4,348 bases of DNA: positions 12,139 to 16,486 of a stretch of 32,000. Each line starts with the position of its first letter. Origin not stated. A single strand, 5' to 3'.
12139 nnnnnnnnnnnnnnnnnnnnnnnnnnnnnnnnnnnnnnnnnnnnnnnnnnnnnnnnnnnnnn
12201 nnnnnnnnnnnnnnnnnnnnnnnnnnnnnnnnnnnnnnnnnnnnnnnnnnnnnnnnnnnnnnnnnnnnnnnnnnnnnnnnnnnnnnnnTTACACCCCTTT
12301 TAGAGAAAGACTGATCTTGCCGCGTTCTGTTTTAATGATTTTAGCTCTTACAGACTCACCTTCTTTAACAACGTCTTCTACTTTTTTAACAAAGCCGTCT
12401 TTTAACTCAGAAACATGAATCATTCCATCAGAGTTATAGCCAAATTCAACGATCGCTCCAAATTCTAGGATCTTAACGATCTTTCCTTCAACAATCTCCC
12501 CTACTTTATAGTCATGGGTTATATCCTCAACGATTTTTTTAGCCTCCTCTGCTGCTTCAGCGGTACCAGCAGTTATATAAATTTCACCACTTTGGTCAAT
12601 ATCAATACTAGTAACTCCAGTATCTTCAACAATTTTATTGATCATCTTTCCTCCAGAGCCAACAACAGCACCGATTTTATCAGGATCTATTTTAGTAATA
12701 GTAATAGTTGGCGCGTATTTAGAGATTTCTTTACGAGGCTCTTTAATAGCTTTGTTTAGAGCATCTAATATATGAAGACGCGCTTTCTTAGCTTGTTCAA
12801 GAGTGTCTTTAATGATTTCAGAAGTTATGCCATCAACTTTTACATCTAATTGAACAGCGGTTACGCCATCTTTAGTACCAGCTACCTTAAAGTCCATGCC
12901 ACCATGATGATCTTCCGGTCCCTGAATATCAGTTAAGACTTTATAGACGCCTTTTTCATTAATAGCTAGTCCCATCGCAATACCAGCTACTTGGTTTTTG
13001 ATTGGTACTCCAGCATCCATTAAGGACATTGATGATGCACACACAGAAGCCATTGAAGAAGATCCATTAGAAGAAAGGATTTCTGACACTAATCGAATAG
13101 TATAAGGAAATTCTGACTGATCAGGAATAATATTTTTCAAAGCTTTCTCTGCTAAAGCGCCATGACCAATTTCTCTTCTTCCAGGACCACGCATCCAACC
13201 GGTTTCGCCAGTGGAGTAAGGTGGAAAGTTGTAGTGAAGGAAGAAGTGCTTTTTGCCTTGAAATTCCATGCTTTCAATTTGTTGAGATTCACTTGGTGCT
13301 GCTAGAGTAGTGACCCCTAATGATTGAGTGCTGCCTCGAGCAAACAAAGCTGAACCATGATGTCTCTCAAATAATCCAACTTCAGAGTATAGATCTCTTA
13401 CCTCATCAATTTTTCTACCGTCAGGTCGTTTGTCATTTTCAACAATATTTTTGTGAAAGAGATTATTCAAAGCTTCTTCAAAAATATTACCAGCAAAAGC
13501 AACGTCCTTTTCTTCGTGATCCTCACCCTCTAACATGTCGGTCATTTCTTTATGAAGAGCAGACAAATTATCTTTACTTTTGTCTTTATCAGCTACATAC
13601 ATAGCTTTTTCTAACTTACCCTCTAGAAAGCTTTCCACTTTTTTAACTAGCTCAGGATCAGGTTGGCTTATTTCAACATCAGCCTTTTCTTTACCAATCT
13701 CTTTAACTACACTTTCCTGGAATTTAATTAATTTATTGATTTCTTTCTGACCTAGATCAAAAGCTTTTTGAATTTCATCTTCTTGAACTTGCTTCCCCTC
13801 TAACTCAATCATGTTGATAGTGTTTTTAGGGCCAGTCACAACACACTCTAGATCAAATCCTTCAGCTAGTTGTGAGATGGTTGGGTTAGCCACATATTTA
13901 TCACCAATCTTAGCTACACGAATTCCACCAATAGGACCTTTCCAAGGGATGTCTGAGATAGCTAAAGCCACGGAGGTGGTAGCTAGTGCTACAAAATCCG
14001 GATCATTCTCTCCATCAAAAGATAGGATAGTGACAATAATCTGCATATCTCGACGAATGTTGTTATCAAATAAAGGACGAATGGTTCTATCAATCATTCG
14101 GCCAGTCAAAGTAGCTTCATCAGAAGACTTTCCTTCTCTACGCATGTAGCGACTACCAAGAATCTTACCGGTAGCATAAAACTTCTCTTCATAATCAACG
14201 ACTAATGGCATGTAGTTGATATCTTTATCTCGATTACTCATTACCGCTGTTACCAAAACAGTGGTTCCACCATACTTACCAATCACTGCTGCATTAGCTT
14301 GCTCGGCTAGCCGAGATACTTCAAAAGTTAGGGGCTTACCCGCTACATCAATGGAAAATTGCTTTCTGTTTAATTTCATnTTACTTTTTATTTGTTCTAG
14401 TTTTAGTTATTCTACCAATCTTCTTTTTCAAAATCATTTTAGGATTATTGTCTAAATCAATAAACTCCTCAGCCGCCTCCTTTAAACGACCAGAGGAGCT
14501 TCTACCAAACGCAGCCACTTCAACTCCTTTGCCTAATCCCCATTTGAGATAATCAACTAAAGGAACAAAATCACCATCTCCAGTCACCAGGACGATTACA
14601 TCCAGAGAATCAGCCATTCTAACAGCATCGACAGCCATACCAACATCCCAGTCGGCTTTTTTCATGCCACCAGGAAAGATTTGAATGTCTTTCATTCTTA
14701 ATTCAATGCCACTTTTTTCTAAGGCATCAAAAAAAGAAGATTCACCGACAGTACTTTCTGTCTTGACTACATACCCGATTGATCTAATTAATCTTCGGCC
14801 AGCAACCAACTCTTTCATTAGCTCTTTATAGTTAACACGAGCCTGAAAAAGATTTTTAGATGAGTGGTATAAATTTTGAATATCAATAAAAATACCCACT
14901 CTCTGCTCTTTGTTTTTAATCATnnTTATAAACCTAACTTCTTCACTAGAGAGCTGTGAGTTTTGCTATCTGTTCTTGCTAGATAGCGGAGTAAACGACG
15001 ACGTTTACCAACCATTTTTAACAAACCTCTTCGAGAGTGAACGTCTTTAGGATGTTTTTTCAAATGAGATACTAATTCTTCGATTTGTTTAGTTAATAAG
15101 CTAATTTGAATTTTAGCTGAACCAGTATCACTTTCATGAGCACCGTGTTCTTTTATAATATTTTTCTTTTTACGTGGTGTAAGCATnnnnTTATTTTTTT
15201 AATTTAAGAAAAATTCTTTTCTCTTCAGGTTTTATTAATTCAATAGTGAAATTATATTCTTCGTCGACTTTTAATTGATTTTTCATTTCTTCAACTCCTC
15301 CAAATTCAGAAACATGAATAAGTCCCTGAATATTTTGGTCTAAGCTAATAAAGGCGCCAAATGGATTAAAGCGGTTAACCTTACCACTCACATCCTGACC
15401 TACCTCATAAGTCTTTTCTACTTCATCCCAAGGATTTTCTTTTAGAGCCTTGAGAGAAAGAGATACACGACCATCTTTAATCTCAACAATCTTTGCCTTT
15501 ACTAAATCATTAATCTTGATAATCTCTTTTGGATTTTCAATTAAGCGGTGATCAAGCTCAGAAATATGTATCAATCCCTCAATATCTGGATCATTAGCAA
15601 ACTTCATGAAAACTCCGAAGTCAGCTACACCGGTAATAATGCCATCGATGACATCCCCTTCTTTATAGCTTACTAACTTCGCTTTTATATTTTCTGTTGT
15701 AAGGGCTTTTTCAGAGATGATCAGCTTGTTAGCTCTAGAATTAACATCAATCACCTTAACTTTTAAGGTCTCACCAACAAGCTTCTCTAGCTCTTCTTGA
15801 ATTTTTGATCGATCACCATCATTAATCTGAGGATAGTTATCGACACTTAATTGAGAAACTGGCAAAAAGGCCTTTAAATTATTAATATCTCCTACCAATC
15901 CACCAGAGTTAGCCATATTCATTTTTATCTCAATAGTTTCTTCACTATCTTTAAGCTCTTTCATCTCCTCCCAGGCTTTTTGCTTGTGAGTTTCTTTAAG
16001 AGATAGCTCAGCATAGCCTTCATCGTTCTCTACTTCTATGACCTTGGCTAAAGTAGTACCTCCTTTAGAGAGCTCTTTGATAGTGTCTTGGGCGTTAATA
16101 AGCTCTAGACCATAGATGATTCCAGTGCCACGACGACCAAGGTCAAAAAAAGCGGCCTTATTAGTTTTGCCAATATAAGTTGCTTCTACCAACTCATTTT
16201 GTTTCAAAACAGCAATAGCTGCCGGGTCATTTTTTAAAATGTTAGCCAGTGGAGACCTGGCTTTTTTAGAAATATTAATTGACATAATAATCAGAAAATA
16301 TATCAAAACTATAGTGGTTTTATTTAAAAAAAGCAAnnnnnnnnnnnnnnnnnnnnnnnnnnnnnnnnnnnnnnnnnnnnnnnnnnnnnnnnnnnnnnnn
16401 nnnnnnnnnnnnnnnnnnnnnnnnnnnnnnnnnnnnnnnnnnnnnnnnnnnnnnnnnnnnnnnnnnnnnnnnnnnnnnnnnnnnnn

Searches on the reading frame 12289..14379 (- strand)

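Call 49: search_protein_families(library=pfam, proteins=[window:12289-14379:-], max_evalue=0.00001)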
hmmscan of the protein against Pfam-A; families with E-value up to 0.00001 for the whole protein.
window:12289-14379:- (696 aa): 5 families
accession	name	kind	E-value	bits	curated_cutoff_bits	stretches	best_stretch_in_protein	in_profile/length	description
PF01138.27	RNase_PH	-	1.3e-46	158.6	25.5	2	326-459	1-130/130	3' exoribonuclease family, domain 1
PF03725.20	RNase_PH_C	-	7e-17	61.6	20.8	1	148-212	1-66/67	3' exoribonuclease family, domain 2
PF00575.29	S1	-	1.4e-15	57.9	22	1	624-693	2-73/74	S1 RNA binding domain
PF00013.35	KH_1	-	9e-10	38.6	21.5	1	559-619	2-66/66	KH domain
PF03726.19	PNPase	-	2.9e-08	34.5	24.6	1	243-323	1-81/81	Polyribonucleotide nucleotidyltransferase, RNA binding domain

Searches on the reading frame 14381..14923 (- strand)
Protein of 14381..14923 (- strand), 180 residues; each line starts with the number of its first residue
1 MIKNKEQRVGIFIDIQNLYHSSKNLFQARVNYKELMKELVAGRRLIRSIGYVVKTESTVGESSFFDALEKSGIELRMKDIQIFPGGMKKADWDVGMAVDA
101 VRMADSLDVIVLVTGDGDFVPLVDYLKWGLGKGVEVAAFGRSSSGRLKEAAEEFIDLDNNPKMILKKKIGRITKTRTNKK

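Call 49: search_protein_families(library=pfam, proteins=[window:14381-14923:-], max_evalue=0.00001)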
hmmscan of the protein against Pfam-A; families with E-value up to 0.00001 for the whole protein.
window:14381-14923:- (180 aa): 1 family
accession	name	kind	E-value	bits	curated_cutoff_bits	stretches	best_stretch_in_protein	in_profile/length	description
PF01936.24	NYN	-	1.9e-32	113.2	24.2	1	8-158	1-145/145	NYN domain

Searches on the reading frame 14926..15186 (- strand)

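Call 49: search_protein_families(library=pfam, proteins=[window:14926-15186:-], max_evalue=0.00001)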
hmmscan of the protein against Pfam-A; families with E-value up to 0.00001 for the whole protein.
window:14926-15186:- (86 aa): 1 family
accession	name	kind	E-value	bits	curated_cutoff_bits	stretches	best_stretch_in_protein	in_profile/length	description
PF00312.27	Ribosomal_S15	-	6.9e-31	106.7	31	1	7-86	1-80/81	Ribosomal protein S15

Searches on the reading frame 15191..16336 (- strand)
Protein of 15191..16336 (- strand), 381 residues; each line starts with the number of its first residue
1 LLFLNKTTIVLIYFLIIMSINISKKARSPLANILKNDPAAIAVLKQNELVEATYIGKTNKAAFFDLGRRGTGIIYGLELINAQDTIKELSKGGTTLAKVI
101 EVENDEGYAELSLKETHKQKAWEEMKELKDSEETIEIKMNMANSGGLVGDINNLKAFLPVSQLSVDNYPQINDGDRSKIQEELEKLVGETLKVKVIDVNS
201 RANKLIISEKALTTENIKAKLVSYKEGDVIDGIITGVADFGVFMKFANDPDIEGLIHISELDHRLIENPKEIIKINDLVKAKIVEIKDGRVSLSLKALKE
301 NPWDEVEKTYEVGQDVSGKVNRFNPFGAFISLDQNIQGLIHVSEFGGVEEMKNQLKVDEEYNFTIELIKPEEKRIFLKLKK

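Call 49: search_protein_families(library=pfam, proteins=[window:15191-16336:-], max_evalue=0.00001)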
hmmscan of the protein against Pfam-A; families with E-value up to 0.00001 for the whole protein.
window:15191-16336:- (381 aa): 2 families
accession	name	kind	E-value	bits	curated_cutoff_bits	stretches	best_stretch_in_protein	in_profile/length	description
PF00575.29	S1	-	4.4e-36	123.5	22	2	225-295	3-73/74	S1 RNA binding domain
PF23459.1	S1_RRP5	-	1.4e-06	29.2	27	0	224-295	1-72/72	RRP5 S1 domain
